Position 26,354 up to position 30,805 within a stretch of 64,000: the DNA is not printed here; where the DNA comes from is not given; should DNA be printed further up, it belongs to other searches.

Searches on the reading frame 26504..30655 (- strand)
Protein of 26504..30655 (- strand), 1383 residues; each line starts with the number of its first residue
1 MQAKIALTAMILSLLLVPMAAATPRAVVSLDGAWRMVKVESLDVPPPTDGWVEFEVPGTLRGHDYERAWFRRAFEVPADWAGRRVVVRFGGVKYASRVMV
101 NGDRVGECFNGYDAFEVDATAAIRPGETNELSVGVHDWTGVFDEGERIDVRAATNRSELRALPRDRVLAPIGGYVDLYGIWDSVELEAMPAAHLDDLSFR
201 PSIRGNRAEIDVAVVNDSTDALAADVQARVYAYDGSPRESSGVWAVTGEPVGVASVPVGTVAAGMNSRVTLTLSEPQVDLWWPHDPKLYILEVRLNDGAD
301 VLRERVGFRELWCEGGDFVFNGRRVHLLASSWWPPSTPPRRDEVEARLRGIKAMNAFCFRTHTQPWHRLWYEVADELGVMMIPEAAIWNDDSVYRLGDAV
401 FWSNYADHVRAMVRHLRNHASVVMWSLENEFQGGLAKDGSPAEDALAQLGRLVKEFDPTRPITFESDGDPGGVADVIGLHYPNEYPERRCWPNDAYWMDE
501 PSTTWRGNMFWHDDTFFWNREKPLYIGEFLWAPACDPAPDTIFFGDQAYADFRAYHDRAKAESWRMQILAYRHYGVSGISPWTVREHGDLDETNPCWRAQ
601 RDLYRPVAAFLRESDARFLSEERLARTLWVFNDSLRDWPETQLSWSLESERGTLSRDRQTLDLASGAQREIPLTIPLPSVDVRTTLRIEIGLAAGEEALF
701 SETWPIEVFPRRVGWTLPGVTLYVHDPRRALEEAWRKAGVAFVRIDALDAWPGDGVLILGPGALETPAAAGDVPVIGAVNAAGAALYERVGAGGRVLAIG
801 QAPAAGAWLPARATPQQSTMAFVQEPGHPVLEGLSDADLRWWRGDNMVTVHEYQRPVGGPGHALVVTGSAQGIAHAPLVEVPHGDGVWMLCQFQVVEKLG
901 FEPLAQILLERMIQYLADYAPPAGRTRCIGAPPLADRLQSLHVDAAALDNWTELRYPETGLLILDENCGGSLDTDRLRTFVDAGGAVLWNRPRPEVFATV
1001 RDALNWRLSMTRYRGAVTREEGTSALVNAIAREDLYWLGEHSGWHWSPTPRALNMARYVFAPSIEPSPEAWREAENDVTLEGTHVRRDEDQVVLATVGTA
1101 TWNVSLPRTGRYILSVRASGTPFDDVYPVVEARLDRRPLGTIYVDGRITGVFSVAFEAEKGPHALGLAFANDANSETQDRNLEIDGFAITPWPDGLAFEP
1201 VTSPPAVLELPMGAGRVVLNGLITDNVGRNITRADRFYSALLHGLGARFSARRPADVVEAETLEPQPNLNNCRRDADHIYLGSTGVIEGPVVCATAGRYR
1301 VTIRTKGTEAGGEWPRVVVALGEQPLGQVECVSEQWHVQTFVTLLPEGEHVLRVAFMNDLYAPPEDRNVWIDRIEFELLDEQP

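Call 4: search_protein_families(library=pfam, proteins=[window:26504-30655:-], max_evalue=0.01)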
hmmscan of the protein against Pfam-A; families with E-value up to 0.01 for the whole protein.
window:26504-30655:- (1383 aa): 5 families
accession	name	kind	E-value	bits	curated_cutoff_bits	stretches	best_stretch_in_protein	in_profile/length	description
PF16841.11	CBM60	-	1.1e-23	84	28.2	2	1301-1375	2-75/91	Ca-dependent carbohydrate-binding module xylan-binding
PF02836.23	Glyco_hydro_2_C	-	2.8e-17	63.2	21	1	345-481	39-177/302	Glycosyl hydrolases family 2, TIM barrel domain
PF02837.24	Glyco_hydro_2_N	-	5.4e-12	46.4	28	1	67-139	66-137/169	Glycosyl hydrolases family 2, sugar binding domain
PF00703.27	Glyco_hydro_2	-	2.4e-09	38.4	23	1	192-309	1-109/109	Glycosyl hydrolases family 2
PF22666.2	Glyco_hydro_2_N2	-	1.5e-07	32.1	27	1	65-136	47-118/167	Glycosyl hydrolase 2 galactose-binding domain-like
